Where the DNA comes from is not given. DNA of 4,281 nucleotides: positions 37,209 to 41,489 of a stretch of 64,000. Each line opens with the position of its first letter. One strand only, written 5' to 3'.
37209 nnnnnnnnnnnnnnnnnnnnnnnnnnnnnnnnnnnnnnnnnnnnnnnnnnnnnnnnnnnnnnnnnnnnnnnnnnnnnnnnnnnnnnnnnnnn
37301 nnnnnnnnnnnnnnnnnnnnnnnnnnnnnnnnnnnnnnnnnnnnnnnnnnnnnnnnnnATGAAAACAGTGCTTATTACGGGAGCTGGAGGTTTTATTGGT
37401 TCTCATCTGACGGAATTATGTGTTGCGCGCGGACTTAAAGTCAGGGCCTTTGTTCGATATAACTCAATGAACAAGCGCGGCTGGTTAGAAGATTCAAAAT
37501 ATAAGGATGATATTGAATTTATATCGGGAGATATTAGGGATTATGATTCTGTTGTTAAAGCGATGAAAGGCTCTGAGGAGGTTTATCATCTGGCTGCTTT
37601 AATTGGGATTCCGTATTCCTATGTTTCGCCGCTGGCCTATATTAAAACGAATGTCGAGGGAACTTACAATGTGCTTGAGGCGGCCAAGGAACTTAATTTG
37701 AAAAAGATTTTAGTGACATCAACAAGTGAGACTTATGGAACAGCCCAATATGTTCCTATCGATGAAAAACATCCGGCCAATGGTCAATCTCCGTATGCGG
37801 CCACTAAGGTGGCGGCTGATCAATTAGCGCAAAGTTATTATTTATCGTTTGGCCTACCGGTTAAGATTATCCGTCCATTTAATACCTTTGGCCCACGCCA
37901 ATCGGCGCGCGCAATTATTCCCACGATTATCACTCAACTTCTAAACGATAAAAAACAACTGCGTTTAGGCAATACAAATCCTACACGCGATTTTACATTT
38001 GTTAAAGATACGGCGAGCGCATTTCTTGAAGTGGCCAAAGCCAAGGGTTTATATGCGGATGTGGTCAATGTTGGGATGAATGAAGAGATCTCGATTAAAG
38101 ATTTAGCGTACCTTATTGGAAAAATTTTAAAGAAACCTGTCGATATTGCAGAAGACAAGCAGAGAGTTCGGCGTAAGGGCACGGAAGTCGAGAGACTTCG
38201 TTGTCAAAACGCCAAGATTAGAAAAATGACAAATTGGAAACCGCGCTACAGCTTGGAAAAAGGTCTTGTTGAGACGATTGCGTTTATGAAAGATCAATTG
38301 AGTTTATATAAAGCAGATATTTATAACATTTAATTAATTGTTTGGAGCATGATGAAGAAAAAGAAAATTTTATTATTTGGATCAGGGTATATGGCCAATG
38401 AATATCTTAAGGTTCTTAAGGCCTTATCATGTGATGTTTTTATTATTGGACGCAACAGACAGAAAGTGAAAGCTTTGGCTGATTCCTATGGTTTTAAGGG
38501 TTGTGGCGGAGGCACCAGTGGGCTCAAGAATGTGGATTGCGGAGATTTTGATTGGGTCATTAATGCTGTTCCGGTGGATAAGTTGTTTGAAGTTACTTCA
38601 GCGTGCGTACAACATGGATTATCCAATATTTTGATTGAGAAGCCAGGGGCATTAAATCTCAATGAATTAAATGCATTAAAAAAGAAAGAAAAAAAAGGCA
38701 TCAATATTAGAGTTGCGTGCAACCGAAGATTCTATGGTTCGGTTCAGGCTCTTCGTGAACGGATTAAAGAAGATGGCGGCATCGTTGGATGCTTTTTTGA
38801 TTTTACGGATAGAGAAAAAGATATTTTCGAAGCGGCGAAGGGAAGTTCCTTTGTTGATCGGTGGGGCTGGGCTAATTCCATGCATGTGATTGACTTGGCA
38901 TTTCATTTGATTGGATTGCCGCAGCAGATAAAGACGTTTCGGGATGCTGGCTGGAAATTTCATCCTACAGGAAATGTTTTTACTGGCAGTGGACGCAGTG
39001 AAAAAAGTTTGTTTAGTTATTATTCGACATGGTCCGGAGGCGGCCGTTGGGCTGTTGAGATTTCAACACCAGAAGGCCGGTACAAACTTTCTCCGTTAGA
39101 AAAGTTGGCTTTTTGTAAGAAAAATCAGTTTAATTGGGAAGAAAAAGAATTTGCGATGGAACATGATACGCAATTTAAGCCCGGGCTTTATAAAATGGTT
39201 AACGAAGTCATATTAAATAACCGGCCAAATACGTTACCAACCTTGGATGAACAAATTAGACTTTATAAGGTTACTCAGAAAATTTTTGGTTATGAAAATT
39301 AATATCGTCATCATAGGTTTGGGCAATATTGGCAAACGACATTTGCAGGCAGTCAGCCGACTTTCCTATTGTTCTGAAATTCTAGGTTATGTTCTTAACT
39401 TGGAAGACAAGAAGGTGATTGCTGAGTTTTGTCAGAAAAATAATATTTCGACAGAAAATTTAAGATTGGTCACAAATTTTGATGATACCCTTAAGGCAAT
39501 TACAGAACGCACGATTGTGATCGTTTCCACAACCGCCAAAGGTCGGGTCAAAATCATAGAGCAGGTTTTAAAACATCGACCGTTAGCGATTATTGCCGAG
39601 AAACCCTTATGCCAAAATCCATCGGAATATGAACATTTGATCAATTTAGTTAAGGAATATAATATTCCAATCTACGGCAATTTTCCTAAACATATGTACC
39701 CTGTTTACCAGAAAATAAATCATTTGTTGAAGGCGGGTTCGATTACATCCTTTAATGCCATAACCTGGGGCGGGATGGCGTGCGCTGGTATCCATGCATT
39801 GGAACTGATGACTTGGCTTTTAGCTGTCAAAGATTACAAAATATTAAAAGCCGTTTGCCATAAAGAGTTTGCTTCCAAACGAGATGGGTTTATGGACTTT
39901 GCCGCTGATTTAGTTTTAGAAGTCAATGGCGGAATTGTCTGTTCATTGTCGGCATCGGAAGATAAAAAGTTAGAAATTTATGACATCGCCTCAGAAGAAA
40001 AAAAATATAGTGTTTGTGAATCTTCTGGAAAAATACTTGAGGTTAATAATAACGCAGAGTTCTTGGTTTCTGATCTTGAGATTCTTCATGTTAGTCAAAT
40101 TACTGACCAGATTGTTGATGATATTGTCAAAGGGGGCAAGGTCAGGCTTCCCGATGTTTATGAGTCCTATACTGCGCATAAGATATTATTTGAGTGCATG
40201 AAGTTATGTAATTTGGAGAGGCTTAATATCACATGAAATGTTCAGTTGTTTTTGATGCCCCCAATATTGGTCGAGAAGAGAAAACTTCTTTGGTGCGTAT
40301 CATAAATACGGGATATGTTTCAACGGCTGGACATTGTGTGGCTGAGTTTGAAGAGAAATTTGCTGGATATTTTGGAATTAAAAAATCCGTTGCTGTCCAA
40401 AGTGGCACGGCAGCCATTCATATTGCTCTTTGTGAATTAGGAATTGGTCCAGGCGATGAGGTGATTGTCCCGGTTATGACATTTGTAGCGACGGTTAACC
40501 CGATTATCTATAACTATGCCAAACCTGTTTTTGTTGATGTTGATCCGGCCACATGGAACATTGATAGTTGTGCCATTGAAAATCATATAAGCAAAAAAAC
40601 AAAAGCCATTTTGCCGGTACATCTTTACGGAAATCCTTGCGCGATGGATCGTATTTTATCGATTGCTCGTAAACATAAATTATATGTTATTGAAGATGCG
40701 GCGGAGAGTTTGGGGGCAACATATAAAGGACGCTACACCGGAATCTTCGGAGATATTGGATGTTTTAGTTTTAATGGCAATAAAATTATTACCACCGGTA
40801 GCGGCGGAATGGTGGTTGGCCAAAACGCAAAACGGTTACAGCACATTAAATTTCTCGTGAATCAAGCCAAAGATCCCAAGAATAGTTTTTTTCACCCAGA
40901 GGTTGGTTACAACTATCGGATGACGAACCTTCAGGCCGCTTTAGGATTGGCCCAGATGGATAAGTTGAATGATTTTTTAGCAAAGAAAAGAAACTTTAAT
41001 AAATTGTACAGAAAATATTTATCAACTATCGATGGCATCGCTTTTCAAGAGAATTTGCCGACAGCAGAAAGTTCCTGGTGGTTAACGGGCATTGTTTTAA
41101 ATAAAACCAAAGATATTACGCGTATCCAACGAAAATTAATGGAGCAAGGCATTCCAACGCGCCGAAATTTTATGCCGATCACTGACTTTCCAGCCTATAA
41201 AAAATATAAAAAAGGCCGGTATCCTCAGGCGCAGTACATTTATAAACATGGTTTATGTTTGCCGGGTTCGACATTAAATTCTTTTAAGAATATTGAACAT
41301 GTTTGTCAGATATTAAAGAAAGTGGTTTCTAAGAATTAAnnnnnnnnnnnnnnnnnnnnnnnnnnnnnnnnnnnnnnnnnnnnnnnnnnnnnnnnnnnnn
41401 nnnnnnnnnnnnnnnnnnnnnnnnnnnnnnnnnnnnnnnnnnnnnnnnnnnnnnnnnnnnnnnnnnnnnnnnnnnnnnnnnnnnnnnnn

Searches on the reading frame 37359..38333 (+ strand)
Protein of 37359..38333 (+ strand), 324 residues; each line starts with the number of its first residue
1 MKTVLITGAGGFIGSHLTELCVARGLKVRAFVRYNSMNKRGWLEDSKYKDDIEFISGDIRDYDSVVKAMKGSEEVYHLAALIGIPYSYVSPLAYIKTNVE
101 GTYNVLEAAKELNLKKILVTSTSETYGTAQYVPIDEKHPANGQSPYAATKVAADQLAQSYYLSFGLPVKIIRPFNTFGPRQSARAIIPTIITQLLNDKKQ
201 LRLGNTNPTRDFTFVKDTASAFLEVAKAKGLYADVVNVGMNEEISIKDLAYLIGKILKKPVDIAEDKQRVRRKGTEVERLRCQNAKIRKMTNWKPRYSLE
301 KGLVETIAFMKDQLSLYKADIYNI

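Call 9: search_protein_families(library=pfam, proteins=[window:37359-38333:+], max_evalue=0.001)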
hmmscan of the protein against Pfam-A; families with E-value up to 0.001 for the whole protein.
window:37359-38333:+ (324 aa): 9 families
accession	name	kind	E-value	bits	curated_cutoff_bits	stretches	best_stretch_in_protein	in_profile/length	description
PF16363.11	GDP_Man_Dehyd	-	1.5e-69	235.5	27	1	5-305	1-331/332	GDP-mannose 4,6 dehydratase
PF01370.27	Epimerase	-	1.9e-56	191.6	20.9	1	4-239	1-240/240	NAD dependent epimerase/dehydratase family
PF01073.25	3Beta_HSD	-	5.1e-22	78.7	22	1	5-223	1-226/280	3-beta hydroxysteroid dehydrogenase/isomerase family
PF02719.21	Polysacc_synt_2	-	4.1e-20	72.6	20.2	1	4-258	1-248/293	Polysaccharide biosynthesis protein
PF13460.12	NAD_binding_10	-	4.5e-13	49.9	27.2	1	8-173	1-143/184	NAD(P)H-binding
PF07993.18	NAD_binding_4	-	7.5e-13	48.7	20.1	1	6-178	1-209/258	Male sterility protein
PF05368.20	NmrA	-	1.7e-10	41.5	27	1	2-121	3-106/298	NmrA-like family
PF00106.31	adh_short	-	2.2e-08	34.3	26.6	1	2-74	1-73/195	short chain dehydrogenase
PF04321.23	RmlD_sub_bind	-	2.9e-08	33.6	27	1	3-257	2-231/287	RmlD substrate binding domain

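Call 90: search_protein_families(library=ncbifam, proteins=[window:37359-38333:+], max_evalue=1e-20)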
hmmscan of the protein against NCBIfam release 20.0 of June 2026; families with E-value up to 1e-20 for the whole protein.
window:37359-38333:+ (324 aa): 10 families
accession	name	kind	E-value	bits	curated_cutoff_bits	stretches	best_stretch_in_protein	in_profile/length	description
TIGR04180.1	EDH_00030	hypoth_equivalog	2.1e-138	460.4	475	1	4-298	1-297/297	NAD-dependent 4,6-dehydratase LegB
TIGR01181.1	dTDP_gluc_dehyt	equivalog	5.4e-51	173.6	365.1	1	4-313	2-314/321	dTDP-glucose 4,6-dehydratase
TIGR01179.1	galE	equivalog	4.4e-39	134.2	262.3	1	4-310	2-325/332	UDP-glucose 4-epimerase GalE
NF011728.1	PRK15181.1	equivalog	7.1e-31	107.5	760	1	2-315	16-342/348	Vi polysaccharide biosynthesis UDP-N-acetylglucosaminuronic acid C-4 epimerase TviC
TIGR02622.1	CDP_4_6_dhtase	equivalog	1.5e-29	103.3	278.45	1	2-314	5-334/352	CDP-glucose 4,6-dehydratase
TIGR03466.1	HpnA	hypoth_equivalog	7.8e-28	97.3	367.65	1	3-197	2-191/327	hopanoid-associated sugar epimerase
NF007490.0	PRK10084.1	subfamily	9.1e-26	90.7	649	1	4-310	3-334/361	dTDP-glucose 4,6-dehydratase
NF007582.0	PRK10217.1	equivalog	1.3e-25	90.3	698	1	1-312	1-333/355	dTDP-glucose 4,6-dehydratase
TIGR01472.1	gmd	equivalog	2.1e-25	89.7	415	1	2-303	1-331/342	GDP-mannose 4,6-dehydratase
NF042423.1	oxyalk_red_Shew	equivalog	2.7e-25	89.1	580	1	2-228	9-223/331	2-alkyl-3-oxoalkanoate reductase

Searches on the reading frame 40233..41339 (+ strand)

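Call 8: search_protein_families(library=pfam, proteins=[window:40233-41339:+], max_evalue=0.001)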
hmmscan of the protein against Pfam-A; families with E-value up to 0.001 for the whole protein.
window:40233-41339:+ (368 aa): 4 families
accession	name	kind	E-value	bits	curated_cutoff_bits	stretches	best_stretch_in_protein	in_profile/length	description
PF01041.23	DegT_DnrJ_EryC1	-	1.2e-107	360.7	19.8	1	11-361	2-359/360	DegT/DnrJ/EryC1/StrS aminotransferase family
PF00155.27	Aminotran_1_2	-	7e-08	32.5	19.7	1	33-137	41-160/361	Aminotransferase class I and II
PF01053.26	Cys_Met_Meta_PP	-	2.1e-05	23.7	27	1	36-157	54-175/381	Cys/Met metabolism PLP-dependent enzyme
PF00266.25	Aminotran_5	-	0.00011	21.7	21.5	1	32-162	41-182/371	Aminotransferase class-V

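Call 90: search_protein_families(library=ncbifam, proteins=[window:40233-41339:+], max_evalue=1e-20)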
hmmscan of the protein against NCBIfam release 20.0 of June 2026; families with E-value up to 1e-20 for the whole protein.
window:40233-41339:+ (368 aa): 7 families
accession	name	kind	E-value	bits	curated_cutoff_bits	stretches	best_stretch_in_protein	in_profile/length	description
TIGR04181.1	NHT_00031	hypoth_equivalog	3.1e-122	407.9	420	1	7-346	3-359/359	LegC family aminotransferase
TIGR03588.1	PseC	equivalog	4e-81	272.8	423.5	1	12-364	9-379/380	UDP-4-amino-4,6-dideoxy-N-acetyl-beta-L-altrosamine transaminase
NF011936.0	PRK15407.1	equivalog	1.2e-61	208.8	423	1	29-202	60-241/440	lipopolysaccharide biosynthesis protein RfbH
NF008687.0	PRK11706.1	equivalog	1.2e-61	208.6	375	1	5-327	2-334/375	dTDP-4-amino-4,6-dideoxygalactose transaminase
NF008658.2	PRK11658.1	equivalog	5.3e-61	206.3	631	1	6-365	6-377/379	UDP-4-amino-4-deoxy-L-arabinose aminotransferase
TIGR04427.1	PLP_DesI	equivalog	1.6e-55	188.8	650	1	20-366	38-384/390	dTDP-4-dehydro-6-deoxyglucose aminotransferase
TIGR02379.1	ECA_wecE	subfamily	2.6e-52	177.8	434.85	1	6-327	3-335/376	dTDP-4-amino-4,6-dideoxy-D-glucose transaminase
